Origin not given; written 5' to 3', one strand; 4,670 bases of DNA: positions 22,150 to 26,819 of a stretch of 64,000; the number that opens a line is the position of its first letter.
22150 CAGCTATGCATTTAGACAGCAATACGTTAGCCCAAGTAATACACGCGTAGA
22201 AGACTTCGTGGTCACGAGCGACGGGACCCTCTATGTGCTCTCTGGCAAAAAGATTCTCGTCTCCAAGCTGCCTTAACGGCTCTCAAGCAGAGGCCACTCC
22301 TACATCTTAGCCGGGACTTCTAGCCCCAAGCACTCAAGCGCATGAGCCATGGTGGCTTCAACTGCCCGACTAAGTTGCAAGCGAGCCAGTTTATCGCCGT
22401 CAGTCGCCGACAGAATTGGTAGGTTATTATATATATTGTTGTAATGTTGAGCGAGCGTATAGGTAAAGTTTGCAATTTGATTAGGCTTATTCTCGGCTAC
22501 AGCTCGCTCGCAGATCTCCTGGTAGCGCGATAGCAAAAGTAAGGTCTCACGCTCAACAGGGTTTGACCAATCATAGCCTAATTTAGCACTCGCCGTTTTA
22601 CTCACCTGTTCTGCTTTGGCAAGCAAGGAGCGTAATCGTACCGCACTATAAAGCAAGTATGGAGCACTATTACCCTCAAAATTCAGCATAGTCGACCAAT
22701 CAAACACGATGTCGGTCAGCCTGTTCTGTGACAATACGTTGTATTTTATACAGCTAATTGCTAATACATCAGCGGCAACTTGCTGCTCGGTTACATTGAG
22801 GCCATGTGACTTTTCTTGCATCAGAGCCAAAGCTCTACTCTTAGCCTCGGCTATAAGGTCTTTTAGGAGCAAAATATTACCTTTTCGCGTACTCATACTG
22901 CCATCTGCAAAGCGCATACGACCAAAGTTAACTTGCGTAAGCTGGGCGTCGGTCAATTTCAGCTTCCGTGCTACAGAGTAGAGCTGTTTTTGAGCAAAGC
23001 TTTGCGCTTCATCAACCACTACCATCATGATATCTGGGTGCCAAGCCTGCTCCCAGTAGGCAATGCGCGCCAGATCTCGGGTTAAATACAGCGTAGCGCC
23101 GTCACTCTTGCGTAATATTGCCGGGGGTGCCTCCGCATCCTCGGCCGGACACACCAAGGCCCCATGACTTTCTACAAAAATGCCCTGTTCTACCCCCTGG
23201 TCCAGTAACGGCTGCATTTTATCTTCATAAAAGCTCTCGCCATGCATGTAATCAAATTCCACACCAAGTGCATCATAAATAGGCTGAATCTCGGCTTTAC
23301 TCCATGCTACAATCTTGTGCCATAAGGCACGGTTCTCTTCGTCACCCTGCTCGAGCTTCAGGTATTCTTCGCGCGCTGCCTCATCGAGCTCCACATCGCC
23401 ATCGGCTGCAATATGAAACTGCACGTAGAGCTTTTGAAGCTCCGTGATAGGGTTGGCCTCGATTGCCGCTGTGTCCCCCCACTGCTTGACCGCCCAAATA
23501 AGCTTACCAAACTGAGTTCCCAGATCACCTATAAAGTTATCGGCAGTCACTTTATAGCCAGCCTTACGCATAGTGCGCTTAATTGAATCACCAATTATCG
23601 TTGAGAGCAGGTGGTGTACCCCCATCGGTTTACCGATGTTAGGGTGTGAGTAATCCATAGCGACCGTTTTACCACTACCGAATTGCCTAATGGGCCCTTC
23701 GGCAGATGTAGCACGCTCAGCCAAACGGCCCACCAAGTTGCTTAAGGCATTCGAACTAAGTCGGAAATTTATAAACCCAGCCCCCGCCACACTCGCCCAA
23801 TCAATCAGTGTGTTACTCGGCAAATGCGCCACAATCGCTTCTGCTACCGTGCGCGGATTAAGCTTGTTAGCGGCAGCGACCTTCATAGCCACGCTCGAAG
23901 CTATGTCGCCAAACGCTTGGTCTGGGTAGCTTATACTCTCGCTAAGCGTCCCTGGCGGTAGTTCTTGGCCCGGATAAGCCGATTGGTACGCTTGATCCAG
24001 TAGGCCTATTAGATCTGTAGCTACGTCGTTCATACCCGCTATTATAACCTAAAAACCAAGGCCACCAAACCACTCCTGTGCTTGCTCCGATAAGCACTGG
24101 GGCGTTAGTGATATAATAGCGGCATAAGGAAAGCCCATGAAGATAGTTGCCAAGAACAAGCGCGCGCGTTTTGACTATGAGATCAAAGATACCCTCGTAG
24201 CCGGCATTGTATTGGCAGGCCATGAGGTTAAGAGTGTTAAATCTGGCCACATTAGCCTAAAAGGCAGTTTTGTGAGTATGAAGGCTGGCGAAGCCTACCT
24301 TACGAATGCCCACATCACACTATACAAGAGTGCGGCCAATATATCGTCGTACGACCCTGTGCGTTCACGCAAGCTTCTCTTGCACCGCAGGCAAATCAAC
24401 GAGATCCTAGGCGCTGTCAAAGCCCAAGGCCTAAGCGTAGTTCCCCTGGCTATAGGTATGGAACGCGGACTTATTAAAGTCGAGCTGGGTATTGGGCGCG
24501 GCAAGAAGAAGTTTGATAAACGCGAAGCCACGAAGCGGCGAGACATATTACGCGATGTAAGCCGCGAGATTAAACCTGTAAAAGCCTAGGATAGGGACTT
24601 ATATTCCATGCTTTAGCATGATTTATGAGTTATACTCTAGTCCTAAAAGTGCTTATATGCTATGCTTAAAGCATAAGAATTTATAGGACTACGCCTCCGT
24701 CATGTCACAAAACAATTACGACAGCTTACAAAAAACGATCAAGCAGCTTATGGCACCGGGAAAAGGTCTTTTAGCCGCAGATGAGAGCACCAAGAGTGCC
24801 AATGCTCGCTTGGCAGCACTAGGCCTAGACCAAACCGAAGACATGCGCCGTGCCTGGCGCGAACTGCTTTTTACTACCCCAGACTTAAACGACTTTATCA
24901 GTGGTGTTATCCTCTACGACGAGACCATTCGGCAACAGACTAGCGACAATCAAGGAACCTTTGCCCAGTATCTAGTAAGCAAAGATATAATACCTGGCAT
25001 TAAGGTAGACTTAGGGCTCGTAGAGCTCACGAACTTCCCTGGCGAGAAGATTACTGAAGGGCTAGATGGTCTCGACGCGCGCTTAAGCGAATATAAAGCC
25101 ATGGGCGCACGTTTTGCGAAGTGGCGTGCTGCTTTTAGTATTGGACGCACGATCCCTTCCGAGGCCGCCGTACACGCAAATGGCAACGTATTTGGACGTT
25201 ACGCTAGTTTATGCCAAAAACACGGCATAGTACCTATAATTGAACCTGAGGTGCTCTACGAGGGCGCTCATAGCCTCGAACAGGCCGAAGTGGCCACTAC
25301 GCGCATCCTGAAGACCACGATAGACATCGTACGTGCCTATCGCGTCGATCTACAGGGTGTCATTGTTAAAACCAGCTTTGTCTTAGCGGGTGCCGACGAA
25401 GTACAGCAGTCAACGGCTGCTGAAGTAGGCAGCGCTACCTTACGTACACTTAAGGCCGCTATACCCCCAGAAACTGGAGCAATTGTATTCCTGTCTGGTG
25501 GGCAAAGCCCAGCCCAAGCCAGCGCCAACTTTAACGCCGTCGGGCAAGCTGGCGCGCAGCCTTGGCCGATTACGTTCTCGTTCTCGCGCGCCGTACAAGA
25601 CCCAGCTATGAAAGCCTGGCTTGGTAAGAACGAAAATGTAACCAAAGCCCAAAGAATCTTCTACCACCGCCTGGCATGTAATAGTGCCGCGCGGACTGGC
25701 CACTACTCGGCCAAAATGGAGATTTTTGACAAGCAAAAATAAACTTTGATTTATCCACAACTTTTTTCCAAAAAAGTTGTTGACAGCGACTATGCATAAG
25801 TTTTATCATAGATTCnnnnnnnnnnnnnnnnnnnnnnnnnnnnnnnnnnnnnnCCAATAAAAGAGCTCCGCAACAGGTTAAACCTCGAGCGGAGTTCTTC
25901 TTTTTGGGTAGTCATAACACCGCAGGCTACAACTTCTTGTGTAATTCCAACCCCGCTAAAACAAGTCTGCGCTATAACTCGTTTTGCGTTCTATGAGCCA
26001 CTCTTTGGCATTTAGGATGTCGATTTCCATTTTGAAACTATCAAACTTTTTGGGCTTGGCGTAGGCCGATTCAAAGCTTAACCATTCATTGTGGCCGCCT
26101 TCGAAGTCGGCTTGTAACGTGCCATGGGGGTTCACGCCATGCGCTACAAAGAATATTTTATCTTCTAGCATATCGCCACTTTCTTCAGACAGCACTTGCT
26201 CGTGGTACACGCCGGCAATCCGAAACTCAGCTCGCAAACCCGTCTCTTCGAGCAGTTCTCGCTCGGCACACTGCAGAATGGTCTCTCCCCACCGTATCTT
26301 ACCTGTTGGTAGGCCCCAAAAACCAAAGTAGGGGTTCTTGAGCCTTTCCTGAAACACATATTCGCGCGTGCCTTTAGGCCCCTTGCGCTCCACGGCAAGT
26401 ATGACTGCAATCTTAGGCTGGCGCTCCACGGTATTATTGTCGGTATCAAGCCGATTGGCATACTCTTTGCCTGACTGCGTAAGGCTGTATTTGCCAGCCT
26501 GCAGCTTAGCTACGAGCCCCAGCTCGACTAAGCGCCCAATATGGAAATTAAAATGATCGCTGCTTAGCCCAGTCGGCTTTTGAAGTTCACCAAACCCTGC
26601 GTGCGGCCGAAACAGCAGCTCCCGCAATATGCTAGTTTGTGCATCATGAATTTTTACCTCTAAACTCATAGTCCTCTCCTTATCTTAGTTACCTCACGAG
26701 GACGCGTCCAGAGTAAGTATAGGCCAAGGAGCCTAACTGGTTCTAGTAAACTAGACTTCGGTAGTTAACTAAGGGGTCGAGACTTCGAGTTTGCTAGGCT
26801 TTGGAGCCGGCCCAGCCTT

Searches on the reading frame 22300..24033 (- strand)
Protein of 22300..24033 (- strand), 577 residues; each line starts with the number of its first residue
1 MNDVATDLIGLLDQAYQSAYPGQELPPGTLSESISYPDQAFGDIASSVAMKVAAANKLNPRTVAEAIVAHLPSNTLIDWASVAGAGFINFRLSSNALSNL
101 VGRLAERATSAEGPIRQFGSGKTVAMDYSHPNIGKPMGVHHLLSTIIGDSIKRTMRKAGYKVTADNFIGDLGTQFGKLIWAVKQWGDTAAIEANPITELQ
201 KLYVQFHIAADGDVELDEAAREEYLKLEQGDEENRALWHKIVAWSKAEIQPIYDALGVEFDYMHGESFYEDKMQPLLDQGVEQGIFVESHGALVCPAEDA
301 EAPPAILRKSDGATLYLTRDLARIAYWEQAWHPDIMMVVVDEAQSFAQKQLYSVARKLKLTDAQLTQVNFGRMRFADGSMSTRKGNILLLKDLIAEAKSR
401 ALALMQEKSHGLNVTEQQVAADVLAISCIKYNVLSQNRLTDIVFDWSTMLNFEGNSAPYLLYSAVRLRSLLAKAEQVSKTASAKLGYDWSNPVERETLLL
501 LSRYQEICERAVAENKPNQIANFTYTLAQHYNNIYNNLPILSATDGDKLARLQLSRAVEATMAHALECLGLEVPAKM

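Call 90: search_protein_families(library=pfam, proteins=[window:22300-24033:-], max_evalue=0.001)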
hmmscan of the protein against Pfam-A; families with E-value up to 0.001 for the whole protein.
window:22300-24033:- (577 aa): 3 families
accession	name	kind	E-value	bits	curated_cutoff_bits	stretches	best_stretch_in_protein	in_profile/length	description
PF00750.26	tRNA-synt_1d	-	2.3e-77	260.8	23.3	1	119-446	17-349/349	tRNA synthetases class I (R), catalytic domain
PF05746.21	DALR_1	-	1.2e-22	80.7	22.3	1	460-577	1-117/117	DALR anticodon binding domain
PF03485.21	Arg_tRNA_synt_N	-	1.6e-15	57.9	21.5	1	33-92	25-85/85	Arginyl tRNA synthetase N terminal domain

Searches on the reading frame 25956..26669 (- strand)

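Call 25: search_protein_families(library=pfam, proteins=[window:25956-26669:-], max_evalue=0.1)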
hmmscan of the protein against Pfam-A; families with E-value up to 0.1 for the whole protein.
window:25956-26669:- (237 aa): 4 families
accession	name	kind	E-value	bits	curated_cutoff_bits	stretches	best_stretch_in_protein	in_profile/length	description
PF00293.34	NUDIX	-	2.5e-15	57.1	21.1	1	101-209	16-123/134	NUDIX domain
PF24038.1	DUF7347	-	0.0028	18.3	27.6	1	10-71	12-74/77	Domain of unknown function (DUF7347)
PF14947.12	HTH_45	-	0.0031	18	25.5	1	29-76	25-71/77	Winged helix-turn-helix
PF25213.1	HVO_A0261_N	-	0.034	14.5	35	1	14-84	16-84/86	HVO_A0261 N-terminal domain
